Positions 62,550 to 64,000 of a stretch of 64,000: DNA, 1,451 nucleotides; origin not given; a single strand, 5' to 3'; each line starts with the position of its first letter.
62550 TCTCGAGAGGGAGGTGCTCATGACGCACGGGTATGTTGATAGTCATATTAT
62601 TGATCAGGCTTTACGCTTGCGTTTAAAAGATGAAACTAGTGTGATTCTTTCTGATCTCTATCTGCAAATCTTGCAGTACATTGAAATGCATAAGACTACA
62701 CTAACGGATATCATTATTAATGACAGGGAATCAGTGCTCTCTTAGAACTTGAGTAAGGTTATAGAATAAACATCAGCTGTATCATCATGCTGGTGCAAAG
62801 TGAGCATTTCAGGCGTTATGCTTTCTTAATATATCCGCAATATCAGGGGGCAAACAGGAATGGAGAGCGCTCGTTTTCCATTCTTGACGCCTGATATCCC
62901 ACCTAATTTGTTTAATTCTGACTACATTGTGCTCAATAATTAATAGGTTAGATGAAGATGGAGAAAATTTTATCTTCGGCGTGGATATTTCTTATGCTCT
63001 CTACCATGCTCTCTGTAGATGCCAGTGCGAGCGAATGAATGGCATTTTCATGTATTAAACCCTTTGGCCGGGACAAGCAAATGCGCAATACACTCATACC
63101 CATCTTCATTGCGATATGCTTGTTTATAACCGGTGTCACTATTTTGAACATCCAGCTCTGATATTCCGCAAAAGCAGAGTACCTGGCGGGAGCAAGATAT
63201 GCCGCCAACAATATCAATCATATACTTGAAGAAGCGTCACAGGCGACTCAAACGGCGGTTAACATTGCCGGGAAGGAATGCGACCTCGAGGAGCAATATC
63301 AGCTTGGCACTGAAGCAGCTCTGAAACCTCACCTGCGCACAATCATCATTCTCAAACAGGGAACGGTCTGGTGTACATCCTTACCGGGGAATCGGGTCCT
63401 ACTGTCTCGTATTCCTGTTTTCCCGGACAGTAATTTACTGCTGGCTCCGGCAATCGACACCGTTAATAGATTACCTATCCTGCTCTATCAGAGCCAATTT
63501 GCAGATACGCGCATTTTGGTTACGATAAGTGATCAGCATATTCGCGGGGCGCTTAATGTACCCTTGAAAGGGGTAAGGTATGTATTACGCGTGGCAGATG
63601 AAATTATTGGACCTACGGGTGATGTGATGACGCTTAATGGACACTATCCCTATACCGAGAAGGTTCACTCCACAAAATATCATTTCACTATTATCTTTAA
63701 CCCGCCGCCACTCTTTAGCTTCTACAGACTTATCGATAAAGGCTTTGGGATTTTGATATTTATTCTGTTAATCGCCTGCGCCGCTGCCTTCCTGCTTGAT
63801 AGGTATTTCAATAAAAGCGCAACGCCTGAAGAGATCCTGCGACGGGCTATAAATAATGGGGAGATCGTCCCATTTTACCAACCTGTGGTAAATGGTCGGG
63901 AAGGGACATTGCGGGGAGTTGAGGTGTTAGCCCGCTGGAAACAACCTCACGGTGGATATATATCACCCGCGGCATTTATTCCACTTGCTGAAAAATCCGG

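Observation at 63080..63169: In-frame TGA at codon 30 of pdeG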

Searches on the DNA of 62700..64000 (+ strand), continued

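Call 63: get_annotated_region(hit=H166, flank=20000)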
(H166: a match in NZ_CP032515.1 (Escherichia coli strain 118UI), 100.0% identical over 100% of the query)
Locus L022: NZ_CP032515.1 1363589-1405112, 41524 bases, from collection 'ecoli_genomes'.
description: Escherichia coli strain 118UI chromosome, complete genome
organism: Escherichia coli strain 118UI (NCBI taxid 562)
replicon: chromosome; assembly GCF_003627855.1
host: Homo sapiens; source: urine; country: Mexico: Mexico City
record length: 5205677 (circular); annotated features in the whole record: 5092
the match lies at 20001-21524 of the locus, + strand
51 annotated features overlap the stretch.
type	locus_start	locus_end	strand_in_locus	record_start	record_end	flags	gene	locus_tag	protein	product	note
CDS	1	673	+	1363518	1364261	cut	-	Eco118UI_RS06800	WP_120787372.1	C40 family peptidase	-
CDS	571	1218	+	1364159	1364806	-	-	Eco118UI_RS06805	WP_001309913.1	tail assembly protein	-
CDS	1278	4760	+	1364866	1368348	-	gpJ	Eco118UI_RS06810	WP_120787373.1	phage attachment tail tip protein J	-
CDS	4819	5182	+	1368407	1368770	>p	-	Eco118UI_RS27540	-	prophage tail fiber N-terminal domain-containing protein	incomplete; partial in the middle of a contig; missing C-terminus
CDS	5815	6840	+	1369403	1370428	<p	-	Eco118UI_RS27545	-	phage head spike fiber domain-containing protein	incomplete; partial in the middle of a contig; missing N-terminus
CDS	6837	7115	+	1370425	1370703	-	-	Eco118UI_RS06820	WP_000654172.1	hypothetical protein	-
CDS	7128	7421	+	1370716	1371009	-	-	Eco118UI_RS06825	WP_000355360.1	hypothetical protein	-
CDS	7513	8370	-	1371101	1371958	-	sitD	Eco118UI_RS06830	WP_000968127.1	iron/manganese ABC transporter permease subunit SitD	-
CDS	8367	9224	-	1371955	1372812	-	sitC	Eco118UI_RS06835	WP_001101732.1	iron/manganese ABC transporter permease subunit SitC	-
CDS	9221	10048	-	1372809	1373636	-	sitB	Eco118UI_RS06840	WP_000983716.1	iron/manganese ABC transporter ATP-binding protein SitB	-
CDS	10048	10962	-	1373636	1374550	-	sitA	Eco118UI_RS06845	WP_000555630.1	iron/manganese ABC transporter substrate-binding protein SitA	-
CDS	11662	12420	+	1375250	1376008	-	-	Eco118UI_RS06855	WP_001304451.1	hypothetical protein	-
CDS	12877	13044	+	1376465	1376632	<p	-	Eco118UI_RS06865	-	isocitrate/isopropylmalate family dehydrogenase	incomplete; partial in the middle of a contig; missing N-terminus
CDS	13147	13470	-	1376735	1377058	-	iraM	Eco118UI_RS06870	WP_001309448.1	anti-adapter protein IraM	-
CDS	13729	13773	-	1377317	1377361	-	-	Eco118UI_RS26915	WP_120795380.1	protein YmgK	-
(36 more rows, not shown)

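Call 64: get_annotated_region(hit=H229, flank=20000)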
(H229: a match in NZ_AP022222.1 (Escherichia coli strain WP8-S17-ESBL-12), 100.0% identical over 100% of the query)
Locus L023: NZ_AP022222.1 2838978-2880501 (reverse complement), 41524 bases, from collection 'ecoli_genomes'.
description: Escherichia coli strain WP8-S17-ESBL-12 chromosome, complete genome
organism: Escherichia coli strain WP8-S17-ESBL-12 (NCBI taxid 562)
replicon: chromosome; assembly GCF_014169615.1
host: -; source: -; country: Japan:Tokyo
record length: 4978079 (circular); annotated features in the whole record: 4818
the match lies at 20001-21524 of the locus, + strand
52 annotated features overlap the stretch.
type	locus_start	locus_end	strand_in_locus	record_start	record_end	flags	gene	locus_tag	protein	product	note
CDS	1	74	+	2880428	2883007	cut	-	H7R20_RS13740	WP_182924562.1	phage tail tape measure protein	-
CDS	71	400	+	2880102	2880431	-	-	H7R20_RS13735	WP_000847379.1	phage tail protein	-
CDS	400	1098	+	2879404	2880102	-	-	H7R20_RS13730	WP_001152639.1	phage minor tail protein L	-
CDS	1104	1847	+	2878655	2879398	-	-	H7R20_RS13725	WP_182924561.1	C40 family peptidase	-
CDS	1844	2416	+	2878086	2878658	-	-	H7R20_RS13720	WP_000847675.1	tail assembly protein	-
CDS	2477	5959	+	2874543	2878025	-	gpJ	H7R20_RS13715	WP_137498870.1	phage attachment tail tip protein J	-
CDS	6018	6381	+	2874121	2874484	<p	-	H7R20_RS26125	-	prophage tail fiber N-terminal domain-containing protein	incomplete; partial in the middle of a contig; missing C-terminus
CDS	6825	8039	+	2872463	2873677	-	-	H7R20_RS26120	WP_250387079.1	phage head spike fiber domain-containing protein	-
CDS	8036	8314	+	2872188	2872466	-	-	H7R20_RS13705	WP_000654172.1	hypothetical protein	-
CDS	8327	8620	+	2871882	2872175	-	-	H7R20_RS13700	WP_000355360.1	hypothetical protein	-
CDS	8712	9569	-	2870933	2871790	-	sitD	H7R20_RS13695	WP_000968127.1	iron/manganese ABC transporter permease subunit SitD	-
CDS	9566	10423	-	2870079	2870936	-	sitC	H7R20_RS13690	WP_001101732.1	iron/manganese ABC transporter permease subunit SitC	-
CDS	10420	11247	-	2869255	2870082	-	sitB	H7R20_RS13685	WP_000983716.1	iron/manganese ABC transporter ATP-binding protein SitB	-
CDS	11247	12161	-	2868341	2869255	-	sitA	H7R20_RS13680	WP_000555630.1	iron/manganese ABC transporter substrate-binding protein SitA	-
CDS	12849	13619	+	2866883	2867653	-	-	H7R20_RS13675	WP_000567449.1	hypothetical protein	-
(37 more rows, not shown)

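Call 65: get_annotated_region(hit=H231, flank=20000)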
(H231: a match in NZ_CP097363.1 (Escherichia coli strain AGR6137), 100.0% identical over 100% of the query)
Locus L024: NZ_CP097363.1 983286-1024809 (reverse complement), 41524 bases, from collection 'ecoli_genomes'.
description: Escherichia coli strain AGR6137 chromosome, complete genome
organism: Escherichia coli strain AGR6137 (NCBI taxid 562)
replicon: chromosome; assembly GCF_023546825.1
host: -; source: water; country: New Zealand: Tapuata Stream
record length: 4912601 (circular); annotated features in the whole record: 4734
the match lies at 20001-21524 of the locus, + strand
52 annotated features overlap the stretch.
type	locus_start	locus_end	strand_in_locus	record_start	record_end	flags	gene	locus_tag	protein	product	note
CDS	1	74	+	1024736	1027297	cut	-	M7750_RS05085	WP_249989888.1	phage tail tape measure protein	-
CDS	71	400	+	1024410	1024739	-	-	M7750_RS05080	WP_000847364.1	phage tail protein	-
CDS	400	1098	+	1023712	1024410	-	-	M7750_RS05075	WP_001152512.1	phage minor tail protein L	-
CDS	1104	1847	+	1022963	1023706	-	-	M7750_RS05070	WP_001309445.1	C40 family peptidase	-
CDS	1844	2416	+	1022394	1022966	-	-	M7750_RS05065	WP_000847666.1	tail assembly protein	-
CDS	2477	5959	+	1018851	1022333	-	-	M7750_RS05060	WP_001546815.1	host specificity protein J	-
CDS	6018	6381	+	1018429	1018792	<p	-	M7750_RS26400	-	prophage tail fiber N-terminal domain-containing protein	incomplete; partial in the middle of a contig; missing C-terminus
CDS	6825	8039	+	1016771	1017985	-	-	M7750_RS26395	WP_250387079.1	phage head spike fiber domain-containing protein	-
CDS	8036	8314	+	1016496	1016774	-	-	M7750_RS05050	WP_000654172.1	hypothetical protein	-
CDS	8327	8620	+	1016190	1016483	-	-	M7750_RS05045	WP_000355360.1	hypothetical protein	-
CDS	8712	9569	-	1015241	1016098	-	sitD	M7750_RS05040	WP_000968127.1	iron/manganese ABC transporter permease subunit SitD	-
CDS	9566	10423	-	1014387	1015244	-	sitC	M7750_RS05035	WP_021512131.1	iron/manganese ABC transporter permease subunit SitC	-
CDS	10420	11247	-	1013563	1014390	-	sitB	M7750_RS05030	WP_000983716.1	iron/manganese ABC transporter ATP-binding protein SitB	-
CDS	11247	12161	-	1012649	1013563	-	sitA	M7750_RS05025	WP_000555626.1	iron/manganese ABC transporter substrate-binding protein SitA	-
CDS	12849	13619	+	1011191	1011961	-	-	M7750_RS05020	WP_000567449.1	hypothetical protein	-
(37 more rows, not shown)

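Call 66: get_annotated_region(hit=H241, flank=20000)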
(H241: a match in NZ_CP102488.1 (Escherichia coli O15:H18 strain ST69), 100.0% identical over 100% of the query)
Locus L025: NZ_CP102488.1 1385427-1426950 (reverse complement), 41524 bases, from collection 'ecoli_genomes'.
description: Escherichia coli O15:H18 strain ST69 chromosome, complete genome
organism: Escherichia coli O15:H18 strain ST69 (NCBI taxid 1446600)
replicon: chromosome; assembly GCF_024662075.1
host: Homo sapiens; source: cerebrospinal fluid; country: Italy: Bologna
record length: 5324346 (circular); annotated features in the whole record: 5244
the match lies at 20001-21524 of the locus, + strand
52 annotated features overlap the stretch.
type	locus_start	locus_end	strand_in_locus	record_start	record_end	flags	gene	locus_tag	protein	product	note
CDS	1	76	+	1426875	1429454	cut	-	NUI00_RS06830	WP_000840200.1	phage tail tape measure protein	-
CDS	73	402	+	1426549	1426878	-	-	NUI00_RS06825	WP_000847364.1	phage tail protein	-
CDS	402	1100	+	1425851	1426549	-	-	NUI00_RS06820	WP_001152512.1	phage minor tail protein L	-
CDS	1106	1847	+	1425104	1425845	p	-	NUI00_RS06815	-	C40 family peptidase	frameshifted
CDS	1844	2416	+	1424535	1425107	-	-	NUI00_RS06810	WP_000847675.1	tail assembly protein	-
CDS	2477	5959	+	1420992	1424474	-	gpJ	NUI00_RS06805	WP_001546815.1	phage attachment tail tip protein J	-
CDS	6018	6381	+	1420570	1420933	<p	-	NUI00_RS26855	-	prophage tail fiber N-terminal domain-containing protein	incomplete; partial in the middle of a contig; missing C-terminus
CDS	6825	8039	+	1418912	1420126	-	-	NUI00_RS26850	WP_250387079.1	phage head spike fiber domain-containing protein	-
CDS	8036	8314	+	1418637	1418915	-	-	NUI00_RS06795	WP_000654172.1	hypothetical protein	-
CDS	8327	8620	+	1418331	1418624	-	-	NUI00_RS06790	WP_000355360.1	hypothetical protein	-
CDS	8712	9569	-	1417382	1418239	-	sitD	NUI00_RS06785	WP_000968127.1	iron/manganese ABC transporter permease subunit SitD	-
CDS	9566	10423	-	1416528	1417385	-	sitC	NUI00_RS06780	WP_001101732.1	iron/manganese ABC transporter permease subunit SitC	-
CDS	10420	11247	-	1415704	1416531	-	sitB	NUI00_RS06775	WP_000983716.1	iron/manganese ABC transporter ATP-binding protein SitB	-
CDS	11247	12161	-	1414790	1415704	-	sitA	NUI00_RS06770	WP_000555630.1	iron/manganese ABC transporter substrate-binding protein SitA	-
CDS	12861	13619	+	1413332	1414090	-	-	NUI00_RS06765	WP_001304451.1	hypothetical protein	-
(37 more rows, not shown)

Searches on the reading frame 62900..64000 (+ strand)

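Call 16: search_protein_families(library=pfam, proteins=[L002:3180-4700:+])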
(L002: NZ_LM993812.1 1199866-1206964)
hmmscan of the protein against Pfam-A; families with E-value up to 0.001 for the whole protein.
L002:3180-4700:+ (507 aa): 2 families
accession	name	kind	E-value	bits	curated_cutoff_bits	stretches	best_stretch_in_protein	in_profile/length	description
PF00563.25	EAL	-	5e-66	222.9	31.3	1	251-486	2-236/236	EAL domain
PF12792.12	CSS-motif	-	1.4e-31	109.9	23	1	31-217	2-205/209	CSS motif domain associated with EAL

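Call 68: search_protein_families(library=ncbifam, proteins=[L010:3182-4702:+])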
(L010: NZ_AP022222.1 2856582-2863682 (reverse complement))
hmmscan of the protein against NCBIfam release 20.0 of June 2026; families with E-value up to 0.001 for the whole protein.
L010:3182-4702:+ (507 aa): 15 families
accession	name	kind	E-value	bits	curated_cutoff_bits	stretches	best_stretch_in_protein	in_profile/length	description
NF007839.0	PRK10551.1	equivalog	9.1e-82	275.3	461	2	227-497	242-511/518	cyclic di-GMP phosphodiesterase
NF052458.1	PhdiestGepA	equivalog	2.5e-59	201.3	1200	1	253-490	596-835/840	phosphodiesterase GepA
NF053781.1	cdiGMPphdstlr2612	equivalog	2.7e-52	177.7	1600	1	250-495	1017-1264/1268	Tlr1612 family c-di-GMP phosphodiesterase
NF008467.0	PRK11359.1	equivalog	4e-50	170.6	857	1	252-492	548-788/800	oxygen-sensing cyclic-di-GMP phosphodiesterase DosP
NF007474.0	PRK10060.1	equivalog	1.3e-49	169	782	1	253-492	413-650/663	cyclic di-GMP phosphodiesterase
NF045675.1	PhdiestaseDibA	equivalog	1.5e-48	165.6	980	1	253-488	382-617/623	phosphodiesterase DibA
NF008807.1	PRK11829.1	equivalog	1.3e-43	149.1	733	1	246-491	413-657/670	biofilm formation regulator HmsP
NF052596.1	RR_EAL_PvrR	equivalog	5.5e-30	104.3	580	1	249-495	143-388/398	response regulator cyclic di-GMP phosphodiesterase PvrR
NF052265.1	EAL_dom_RimA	equivalog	4.1e-23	81.9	430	1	328-487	74-234/248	S6 modification regulatory phosphodiesterase RimA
NF007298.0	PRK09776.1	equivalog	4.1e-23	81.3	1135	1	262-487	873-1097/1111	diguanylate cyclase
NF045673.1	c-di-GMPRcptLapD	equivalog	6.1e-23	81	1020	1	251-487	415-645/647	cyclic di-GMP receptor LapD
NF008281.1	PRK11059.1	equivalog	5.3e-20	71.2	663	1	253-486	401-629/633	RNase E specificity factor CsrD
NF008617.0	PRK11596.1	equivalog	4.9e-14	52.2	190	1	399-495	155-251/255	cyclic-guanylate-specific phosphodiesterase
NF051476.1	CDiGphdiTpdA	equivalog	1.4e-12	47.2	1000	1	368-483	452-567/570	cyclic di-GMP phosphodiesterase TpdA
NF051880.1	FlagAsmCDGMPTipF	equivalog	6.3e-05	22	600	1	249-488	149-395/421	flagella assembly cyclic-di-GMP phosphodiesterase TipF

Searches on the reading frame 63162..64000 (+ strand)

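Call 16: search_protein_families(library=pfam, proteins=[window:63162-64000:+])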
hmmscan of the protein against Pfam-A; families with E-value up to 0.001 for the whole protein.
window:63162-64000:+ (279 aa): 2 families
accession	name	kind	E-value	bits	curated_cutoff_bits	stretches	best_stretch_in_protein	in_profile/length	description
PF12792.12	CSS-motif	-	4.5e-32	111.6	23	1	4-190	2-205/209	CSS motif domain associated with EAL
PF00563.25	EAL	-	3.5e-15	56.5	31.3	1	224-278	2-56/236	EAL domain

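Call 68: search_protein_families(library=ncbifam, proteins=[window:63162-64000:+])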
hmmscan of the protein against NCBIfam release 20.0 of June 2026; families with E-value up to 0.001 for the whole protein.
window:63162-64000:+ (279 aa): 8 families
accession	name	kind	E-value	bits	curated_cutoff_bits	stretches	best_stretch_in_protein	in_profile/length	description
NF007839.0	PRK10551.1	equivalog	1.2e-17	63.7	461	1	200-278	242-320/518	cyclic di-GMP phosphodiesterase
NF045675.1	PhdiestaseDibA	equivalog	2e-13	49.6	980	1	226-279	382-435/623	phosphodiesterase DibA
NF052458.1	PhdiestGepA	equivalog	2.2e-13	49.3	1200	1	226-279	596-649/840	phosphodiesterase GepA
NF008467.0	PRK11359.1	equivalog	3.3e-12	45.2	857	1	225-278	548-601/800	oxygen-sensing cyclic-di-GMP phosphodiesterase DosP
NF053781.1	cdiGMPphdstlr2612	equivalog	4e-10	38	1600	1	223-278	1017-1072/1268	Tlr1612 family c-di-GMP phosphodiesterase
NF007474.0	PRK10060.1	equivalog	5.4e-10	38.1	782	1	226-279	413-465/663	cyclic di-GMP phosphodiesterase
NF008807.1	PRK11829.1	equivalog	8.1e-08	30.8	733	1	219-278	413-472/670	biofilm formation regulator HmsP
NF052596.1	RR_EAL_PvrR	equivalog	2.2e-06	26.6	580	1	222-275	143-196/398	response regulator cyclic di-GMP phosphodiesterase PvrR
